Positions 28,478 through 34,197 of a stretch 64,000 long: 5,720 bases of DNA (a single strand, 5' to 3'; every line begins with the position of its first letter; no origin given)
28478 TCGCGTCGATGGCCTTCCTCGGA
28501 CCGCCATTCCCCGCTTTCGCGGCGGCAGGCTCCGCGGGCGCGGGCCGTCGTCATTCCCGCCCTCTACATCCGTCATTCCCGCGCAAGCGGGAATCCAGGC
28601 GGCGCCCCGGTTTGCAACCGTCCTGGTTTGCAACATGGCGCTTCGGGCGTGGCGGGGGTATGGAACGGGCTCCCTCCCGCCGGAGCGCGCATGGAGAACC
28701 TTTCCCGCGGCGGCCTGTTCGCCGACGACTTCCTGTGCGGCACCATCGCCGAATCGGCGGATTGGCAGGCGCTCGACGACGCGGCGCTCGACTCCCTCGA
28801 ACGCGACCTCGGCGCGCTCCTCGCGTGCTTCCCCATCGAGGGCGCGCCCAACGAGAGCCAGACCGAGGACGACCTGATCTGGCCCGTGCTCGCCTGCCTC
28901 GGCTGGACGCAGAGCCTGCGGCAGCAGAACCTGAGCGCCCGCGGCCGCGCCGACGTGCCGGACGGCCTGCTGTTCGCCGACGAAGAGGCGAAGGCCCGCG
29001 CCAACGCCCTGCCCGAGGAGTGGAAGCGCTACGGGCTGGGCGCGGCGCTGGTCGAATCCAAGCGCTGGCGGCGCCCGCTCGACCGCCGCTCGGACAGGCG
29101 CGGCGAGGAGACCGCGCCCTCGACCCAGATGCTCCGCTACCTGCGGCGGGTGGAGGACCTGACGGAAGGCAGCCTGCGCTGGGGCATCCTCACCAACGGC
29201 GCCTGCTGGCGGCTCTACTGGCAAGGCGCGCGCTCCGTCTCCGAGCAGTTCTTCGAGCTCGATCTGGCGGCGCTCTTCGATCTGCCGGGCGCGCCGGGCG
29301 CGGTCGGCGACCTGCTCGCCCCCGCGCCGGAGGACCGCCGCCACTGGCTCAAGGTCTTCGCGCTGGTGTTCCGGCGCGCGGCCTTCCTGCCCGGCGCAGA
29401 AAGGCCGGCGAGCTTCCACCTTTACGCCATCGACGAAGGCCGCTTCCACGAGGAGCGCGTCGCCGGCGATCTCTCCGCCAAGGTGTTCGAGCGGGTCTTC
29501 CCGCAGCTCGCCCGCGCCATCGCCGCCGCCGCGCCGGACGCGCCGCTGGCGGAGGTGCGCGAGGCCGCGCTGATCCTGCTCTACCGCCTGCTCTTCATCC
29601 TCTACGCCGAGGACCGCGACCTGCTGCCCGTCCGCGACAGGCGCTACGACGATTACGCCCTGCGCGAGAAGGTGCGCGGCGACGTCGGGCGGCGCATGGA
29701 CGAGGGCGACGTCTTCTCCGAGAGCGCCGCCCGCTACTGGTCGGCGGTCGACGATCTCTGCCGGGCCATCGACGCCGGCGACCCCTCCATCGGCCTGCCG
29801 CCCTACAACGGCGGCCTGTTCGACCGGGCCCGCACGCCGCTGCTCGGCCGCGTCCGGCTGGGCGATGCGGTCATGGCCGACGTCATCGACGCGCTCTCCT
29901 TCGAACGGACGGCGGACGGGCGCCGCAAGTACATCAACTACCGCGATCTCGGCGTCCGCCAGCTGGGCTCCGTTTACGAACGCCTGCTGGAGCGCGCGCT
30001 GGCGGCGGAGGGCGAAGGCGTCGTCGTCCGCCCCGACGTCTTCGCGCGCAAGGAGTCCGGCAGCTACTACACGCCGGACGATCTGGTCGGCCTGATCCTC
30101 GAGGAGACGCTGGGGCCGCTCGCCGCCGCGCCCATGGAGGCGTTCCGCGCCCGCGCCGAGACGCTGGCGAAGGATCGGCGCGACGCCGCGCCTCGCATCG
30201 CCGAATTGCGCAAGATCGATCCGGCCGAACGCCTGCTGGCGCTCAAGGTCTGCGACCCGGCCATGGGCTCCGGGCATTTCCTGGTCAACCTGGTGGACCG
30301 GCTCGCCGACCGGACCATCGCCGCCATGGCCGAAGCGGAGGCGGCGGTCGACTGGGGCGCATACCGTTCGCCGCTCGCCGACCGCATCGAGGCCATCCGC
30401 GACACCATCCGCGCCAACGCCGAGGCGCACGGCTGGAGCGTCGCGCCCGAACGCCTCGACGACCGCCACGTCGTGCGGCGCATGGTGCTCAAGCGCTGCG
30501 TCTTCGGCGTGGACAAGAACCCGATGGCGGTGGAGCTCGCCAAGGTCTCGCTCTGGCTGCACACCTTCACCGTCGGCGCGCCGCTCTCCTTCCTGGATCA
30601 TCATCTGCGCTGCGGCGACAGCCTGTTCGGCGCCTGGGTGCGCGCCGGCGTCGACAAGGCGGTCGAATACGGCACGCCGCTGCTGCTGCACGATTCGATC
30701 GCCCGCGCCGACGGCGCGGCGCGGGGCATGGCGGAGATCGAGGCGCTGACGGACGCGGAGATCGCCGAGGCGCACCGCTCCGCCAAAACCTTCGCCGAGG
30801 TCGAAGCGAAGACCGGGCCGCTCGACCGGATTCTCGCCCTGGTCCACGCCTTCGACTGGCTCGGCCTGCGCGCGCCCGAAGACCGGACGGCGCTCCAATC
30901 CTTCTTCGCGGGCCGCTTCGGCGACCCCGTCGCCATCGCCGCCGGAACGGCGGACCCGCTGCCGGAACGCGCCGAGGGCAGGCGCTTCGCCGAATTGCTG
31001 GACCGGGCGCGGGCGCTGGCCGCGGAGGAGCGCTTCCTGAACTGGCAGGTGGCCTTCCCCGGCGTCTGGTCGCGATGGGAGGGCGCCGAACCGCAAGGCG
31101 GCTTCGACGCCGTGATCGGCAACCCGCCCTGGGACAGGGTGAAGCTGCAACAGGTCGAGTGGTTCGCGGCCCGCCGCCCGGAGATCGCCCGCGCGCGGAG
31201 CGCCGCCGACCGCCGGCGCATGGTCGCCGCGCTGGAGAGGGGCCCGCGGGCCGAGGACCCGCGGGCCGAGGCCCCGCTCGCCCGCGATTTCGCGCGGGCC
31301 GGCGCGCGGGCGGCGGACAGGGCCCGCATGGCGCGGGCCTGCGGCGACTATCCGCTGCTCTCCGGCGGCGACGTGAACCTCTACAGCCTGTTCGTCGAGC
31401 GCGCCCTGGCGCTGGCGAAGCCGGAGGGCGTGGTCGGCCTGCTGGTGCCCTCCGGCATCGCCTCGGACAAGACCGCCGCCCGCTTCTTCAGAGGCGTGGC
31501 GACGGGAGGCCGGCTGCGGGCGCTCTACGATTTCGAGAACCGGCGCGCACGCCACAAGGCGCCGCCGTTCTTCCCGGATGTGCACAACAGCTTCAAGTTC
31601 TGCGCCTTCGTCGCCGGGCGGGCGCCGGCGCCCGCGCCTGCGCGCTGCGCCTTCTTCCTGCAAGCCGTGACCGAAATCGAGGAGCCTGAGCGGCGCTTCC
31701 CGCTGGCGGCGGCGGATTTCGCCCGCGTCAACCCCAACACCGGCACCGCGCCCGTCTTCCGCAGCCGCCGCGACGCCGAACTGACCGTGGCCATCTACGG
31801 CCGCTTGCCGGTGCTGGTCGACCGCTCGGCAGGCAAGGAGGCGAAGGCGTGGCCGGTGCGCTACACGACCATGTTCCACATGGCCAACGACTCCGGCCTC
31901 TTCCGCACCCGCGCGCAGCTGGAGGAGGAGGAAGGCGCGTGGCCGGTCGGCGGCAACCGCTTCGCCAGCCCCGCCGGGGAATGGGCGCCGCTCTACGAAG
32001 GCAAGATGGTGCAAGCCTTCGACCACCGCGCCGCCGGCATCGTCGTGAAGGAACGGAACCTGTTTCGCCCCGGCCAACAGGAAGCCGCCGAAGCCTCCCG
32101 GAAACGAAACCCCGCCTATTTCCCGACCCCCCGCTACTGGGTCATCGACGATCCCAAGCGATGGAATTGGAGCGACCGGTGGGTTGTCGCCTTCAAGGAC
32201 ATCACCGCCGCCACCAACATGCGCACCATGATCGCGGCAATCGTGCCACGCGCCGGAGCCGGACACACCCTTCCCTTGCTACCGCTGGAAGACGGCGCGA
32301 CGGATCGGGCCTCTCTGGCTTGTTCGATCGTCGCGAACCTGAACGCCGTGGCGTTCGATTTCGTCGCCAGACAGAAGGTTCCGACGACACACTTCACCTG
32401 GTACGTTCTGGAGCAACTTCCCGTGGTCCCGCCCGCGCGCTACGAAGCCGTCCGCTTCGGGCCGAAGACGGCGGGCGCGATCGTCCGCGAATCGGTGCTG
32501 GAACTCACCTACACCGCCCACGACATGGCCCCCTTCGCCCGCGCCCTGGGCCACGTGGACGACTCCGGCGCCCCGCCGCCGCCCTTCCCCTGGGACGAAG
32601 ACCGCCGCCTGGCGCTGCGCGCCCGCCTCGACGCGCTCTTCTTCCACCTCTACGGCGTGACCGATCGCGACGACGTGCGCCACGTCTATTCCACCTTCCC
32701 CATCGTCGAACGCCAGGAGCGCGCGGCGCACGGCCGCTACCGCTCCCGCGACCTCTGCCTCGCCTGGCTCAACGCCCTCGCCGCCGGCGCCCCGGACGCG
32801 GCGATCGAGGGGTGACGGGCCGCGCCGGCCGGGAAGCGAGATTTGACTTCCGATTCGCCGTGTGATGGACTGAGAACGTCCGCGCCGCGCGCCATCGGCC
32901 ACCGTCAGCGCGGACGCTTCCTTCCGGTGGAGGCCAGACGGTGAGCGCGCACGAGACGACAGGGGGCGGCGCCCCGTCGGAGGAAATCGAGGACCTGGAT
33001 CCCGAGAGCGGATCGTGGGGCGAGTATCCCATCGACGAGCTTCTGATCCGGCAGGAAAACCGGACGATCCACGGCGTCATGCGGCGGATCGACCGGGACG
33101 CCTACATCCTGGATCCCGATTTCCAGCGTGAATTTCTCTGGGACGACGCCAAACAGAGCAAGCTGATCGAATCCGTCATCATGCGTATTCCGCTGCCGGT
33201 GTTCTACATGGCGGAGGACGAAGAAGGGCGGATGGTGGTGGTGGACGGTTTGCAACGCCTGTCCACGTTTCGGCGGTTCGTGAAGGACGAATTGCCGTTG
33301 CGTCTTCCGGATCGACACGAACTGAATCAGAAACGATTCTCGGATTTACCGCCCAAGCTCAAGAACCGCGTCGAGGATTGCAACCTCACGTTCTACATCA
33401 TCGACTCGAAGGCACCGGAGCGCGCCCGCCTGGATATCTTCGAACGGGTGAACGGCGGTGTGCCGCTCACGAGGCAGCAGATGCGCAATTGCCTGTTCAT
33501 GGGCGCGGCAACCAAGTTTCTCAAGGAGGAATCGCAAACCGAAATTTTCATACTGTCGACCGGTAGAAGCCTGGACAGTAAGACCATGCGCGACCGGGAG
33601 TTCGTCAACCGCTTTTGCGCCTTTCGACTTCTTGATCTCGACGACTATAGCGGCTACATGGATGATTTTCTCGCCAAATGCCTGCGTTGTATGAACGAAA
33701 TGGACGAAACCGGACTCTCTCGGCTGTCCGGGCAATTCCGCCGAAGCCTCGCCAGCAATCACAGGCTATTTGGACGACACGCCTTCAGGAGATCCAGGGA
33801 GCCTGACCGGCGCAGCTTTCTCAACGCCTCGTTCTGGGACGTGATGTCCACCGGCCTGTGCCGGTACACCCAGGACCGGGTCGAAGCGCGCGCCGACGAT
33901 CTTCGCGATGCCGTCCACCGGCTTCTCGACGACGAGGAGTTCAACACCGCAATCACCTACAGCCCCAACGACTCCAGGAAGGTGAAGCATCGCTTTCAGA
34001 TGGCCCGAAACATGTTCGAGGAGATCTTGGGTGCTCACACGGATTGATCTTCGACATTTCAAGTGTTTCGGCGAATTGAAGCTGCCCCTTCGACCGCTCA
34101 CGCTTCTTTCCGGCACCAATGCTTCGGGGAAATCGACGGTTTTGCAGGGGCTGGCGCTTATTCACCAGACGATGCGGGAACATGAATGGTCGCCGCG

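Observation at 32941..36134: Translationally coupled cassette of a DUF262 protein, an ABC-type AAA ATPase with a DUF3696-like tail, and a 319-aa unknown protein: a candidate modification-dependent or abortive defense system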

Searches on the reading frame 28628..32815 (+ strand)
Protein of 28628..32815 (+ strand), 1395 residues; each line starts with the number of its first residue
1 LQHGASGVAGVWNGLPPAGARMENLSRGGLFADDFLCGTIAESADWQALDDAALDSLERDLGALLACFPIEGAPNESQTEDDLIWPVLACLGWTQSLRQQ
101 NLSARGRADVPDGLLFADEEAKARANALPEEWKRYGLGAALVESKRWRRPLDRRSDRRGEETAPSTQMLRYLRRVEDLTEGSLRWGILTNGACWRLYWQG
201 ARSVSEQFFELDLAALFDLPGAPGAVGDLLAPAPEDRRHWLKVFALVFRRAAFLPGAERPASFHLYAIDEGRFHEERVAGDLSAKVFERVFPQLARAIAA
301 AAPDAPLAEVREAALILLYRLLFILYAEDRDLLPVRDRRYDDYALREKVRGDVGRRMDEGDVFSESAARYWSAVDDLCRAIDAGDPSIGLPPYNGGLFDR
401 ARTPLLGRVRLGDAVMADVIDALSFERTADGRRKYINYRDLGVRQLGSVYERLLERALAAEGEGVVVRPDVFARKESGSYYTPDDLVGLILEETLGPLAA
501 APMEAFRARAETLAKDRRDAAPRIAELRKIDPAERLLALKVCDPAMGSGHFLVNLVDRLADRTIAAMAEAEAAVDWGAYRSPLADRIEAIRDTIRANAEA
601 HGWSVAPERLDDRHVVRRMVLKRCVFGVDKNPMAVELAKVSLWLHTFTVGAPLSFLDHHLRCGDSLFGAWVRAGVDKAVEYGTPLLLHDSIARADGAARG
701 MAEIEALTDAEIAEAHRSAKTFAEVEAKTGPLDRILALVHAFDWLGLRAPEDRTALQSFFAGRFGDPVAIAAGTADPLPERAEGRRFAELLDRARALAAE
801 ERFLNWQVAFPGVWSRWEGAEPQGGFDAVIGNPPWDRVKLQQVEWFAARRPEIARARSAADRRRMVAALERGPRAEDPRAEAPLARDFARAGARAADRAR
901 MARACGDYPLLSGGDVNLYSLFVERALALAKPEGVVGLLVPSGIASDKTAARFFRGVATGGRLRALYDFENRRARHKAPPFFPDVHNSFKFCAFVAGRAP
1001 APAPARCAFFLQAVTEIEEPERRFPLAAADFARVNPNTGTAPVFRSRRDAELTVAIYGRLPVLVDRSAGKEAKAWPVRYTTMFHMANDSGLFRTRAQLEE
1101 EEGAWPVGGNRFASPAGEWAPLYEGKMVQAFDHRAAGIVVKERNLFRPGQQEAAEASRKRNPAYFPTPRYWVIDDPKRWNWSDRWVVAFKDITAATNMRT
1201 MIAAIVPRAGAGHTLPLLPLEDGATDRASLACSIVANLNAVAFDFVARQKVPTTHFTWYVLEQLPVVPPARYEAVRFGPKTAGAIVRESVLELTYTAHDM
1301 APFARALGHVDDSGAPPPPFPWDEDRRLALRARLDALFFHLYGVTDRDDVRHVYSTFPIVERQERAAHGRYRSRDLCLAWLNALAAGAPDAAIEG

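Call 16: search_protein_families(library=pfam, proteins=[window:28628-32815:+], max_evalue=0.001)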
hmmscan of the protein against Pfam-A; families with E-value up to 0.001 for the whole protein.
window:28628-32815:+ (1395 aa): 2 families
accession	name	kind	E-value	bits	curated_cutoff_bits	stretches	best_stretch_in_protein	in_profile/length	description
PF07669.17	Eco57I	-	3.1e-19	70.1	25.3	2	624-840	2-89/171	Eco57I restriction-modification methylase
PF20473.4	MmeI_Mtase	-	0.00067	19.3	27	0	533-648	15-88/259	MmeI, DNA-methyltransferase domain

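Call 41: search_protein_families(library=padloc, proteins=[window:28628-32815:+], max_evalue=0.00001)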
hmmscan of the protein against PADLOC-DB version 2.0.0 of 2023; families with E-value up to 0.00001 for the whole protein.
window:28628-32815:+ (1395 aa): 25 families
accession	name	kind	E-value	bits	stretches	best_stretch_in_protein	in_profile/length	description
PDLC02643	DrmMI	-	6e-77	257.6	2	472-835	550-878/1347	DrmMI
PDLC02638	DrmMI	-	2.3e-59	199.5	2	473-836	550-882/935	DrmMI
PDLC03620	REase_MTase_IIG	-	1.5e-56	189.8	1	269-855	315-884/1378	Type IIG restriction enzyme-methyltransferase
PDLC03613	REase_MTase_IIG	-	8.3e-52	174.1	4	533-669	492-615/1250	Type IIG restriction enzyme-methyltransferase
PDLC03622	REase_MTase_IIG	-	2.7e-45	152.2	2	460-673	446-648/1524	Type IIG restriction enzyme-methyltransferase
PDLC02645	DrmMI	-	9.1e-45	151.1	2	473-722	545-762/772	DrmMI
PDLC03618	REase_MTase_IIG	-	4.6e-41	138.2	2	473-669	545-713/1429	Type IIG restriction enzyme-methyltransferase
PDLC02644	DrmMI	-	1.3e-34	117.3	1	471-669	59-229/988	DrmMI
PDLC03614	REase_MTase_IIG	-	3.1e-33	112.5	3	308-455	305-457/1584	Type IIG restriction enzyme-methyltransferase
PDLC03611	REase_MTase_IIG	-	1.3e-29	100.3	3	528-669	542-654/1532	Type IIG restriction enzyme-methyltransferase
PDLC02639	DrmMI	-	1e-26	91.5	2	606-669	324-387/803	DrmMI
PDLC03629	REase_MTase_IIG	-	1.5e-26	90.6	1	438-673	340-540/1182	Type IIG restriction enzyme-methyltransferase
PDLC03609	REase_MTase_IIG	-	2.4e-19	66.7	2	316-557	230-455/1066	Type IIG restriction enzyme-methyltransferase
PDLC02646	DrmMI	-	4.8e-18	62.7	1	608-668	37-97/792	DrmMI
PDLC03604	REase_MTase_IIG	-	4.1e-14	49.6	1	528-645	379-471/1011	Type IIG restriction enzyme-methyltransferase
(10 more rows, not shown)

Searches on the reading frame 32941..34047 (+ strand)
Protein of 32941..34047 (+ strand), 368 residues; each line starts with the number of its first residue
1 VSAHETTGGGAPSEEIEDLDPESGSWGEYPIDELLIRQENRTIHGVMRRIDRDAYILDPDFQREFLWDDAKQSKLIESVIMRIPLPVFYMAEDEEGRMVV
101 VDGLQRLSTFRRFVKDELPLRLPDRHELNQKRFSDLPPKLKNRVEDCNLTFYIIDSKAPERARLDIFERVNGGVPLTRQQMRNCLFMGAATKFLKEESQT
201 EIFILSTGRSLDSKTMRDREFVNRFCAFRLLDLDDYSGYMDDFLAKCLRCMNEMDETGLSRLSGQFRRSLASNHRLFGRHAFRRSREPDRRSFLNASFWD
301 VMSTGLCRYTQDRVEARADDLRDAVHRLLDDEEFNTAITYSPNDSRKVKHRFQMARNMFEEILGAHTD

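Call 7: search_protein_families(library=pfam, proteins=[window:32941-34047:+], max_evalue=0.1)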
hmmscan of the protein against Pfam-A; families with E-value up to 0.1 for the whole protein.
window:32941-34047:+ (368 aa): 1 family
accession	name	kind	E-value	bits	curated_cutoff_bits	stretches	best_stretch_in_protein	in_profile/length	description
PF03235.19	GmrSD_N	-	7e-22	78.9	33.2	1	51-186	9-198/199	GmrSD restriction endonuclease, N-terminal domain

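Call 8: search_protein_families(library=padloc, proteins=[window:32941-34047:+], max_evalue=0.1)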
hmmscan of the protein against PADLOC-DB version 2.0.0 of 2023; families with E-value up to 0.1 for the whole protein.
window:32941-34047:+ (368 aa): 8 families
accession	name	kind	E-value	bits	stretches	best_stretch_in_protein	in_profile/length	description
PDLC03877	NsnA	-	7.1e-115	382.3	1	30-364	38-384/385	-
PDLC04027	PD-T4-2_A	-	3.2e-35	119.8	1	25-360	22-362/363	-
PDLC03418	REase_II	-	2.7e-16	57.7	1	39-190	18-162/372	Type II restriction enzyme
PDLC04150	HEC-05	-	3.1e-09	34.2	1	38-86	5-52/583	-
PDLC04151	HEC-05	-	1.9e-07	28.2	1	37-88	22-72/600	-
PDLC04157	HEC-06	-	0.0064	13.1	1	40-113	8-88/558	-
PDLC04154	HEC-06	-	0.014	12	1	54-110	23-85/569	-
PDLC02792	SspE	-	0.017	11.4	0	55-80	25-48/771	SspE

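Call 9: search_protein_families(library=ncbifam, proteins=[window:32941-34047:+], max_evalue=0.1)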
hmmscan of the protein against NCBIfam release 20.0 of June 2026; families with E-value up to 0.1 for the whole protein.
window:32941-34047:+ (368 aa): 0 families

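Call 52: search_solved_structures(query=window:32941-34044:+, max_evalue=0.01)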
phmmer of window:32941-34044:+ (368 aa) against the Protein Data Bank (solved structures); distinct sequences matched with E-value up to 0.01: 0.
